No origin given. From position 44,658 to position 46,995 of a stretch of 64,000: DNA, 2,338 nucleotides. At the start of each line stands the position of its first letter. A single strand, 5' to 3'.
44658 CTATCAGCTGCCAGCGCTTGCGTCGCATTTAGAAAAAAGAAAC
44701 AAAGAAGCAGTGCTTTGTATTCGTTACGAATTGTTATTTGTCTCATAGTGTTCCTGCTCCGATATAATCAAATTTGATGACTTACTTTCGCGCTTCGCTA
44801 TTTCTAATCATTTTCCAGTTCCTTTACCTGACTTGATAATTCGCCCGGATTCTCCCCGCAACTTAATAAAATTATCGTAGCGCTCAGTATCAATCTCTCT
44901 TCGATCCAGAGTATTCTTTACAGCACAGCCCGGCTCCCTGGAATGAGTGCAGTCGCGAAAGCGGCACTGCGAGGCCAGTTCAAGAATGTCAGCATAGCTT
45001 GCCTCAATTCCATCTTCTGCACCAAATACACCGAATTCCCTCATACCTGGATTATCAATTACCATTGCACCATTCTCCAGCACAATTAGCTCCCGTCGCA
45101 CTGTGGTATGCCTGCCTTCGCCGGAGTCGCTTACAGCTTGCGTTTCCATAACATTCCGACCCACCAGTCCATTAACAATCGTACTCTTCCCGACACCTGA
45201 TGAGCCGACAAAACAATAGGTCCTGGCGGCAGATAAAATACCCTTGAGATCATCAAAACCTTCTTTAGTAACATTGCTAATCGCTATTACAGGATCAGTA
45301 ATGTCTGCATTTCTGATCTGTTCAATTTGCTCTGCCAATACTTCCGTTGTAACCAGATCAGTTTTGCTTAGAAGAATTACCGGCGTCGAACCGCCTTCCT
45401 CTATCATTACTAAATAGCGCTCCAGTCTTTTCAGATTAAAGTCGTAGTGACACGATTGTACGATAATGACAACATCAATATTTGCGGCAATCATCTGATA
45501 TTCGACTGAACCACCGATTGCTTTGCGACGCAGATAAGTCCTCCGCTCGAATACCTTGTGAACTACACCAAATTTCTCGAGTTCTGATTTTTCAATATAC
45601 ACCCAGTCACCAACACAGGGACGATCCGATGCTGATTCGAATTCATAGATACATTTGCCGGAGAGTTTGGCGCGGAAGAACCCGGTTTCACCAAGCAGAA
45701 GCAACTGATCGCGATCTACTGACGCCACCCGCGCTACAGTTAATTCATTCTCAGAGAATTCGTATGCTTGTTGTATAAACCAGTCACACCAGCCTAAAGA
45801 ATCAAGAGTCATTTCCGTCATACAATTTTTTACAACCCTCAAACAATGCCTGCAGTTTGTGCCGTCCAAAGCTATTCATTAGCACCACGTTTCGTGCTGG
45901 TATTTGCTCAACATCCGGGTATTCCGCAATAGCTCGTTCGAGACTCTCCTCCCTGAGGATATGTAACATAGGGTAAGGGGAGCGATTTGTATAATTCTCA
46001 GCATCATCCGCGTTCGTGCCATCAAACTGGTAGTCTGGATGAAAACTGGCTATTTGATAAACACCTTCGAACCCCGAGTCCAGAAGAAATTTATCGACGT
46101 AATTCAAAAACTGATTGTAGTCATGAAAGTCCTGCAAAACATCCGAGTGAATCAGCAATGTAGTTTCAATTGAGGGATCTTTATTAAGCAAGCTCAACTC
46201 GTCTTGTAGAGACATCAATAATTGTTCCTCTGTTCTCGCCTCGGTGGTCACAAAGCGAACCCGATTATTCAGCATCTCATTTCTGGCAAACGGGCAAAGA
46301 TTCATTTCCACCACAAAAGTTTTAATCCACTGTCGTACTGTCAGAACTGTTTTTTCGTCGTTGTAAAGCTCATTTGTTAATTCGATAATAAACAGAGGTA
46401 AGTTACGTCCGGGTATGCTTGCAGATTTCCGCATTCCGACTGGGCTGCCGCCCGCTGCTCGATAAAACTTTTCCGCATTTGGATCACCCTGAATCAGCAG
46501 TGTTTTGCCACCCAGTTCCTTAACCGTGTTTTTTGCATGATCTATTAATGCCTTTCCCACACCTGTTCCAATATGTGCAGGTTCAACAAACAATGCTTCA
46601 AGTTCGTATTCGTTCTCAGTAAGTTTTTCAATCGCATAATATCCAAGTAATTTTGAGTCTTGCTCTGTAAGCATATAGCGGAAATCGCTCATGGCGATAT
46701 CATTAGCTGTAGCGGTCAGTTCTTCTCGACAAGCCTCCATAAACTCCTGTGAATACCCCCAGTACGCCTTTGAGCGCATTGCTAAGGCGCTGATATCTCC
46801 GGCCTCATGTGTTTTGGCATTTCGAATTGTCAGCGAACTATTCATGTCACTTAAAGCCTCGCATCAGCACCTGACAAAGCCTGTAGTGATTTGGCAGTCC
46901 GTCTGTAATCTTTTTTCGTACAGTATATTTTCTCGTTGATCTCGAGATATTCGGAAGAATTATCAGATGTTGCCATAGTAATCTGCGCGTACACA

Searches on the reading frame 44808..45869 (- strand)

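Call 17: search_protein_families(library=pfam, proteins=[window:44808-45869:-])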
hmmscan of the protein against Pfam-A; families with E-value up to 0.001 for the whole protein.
window:44808-45869:- (353 aa): 4 families
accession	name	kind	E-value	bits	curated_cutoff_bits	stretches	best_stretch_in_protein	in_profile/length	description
PF03193.22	RsgA_GTPase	-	5.9e-47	160.1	30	1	106-281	1-173/174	RsgA GTPase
PF01926.29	MMR_HSR1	-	1e-05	26.1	21.9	1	219-296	3-74/113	50S ribosome-binding GTPase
PF04548.22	AIG1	-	0.00036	20.4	27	1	220-281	5-64/212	AIG1 family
PF02421.24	FeoB_N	-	0.00083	19.3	27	0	218-288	3-69/156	Ferrous iron transport protein B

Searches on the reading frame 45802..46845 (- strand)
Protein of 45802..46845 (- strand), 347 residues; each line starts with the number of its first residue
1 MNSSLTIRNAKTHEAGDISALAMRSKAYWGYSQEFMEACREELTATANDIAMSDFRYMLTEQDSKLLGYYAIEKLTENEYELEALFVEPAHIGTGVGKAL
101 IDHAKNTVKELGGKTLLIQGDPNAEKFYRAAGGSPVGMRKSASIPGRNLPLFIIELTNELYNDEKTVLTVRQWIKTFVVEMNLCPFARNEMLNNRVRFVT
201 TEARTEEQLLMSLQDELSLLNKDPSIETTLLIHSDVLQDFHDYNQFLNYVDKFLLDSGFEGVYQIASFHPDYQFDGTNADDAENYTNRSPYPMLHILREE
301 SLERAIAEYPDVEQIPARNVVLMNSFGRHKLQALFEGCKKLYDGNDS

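Call 17: search_protein_families(library=pfam, proteins=[window:45802-46845:-])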
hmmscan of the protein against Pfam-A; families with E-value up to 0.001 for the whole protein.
window:45802-46845:- (347 aa): 4 families
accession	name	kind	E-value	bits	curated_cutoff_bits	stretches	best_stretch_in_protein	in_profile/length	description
PF07209.17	DUF1415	-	2.6e-67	226.3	26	1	169-332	5-170/171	Protein of unknown function (DUF1415)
PF00583.31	Acetyltransf_1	-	1.8e-10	41.5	20.7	1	50-132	28-115/116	Acetyltransferase (GNAT) family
PF13673.13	Acetyltransf_10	-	2.7e-10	40.8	23.6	1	44-132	20-106/128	Acetyltransferase (GNAT) domain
PF13508.13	Acetyltransf_7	-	1e-08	35.9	27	1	56-132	4-81/84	Acetyltransferase (GNAT) domain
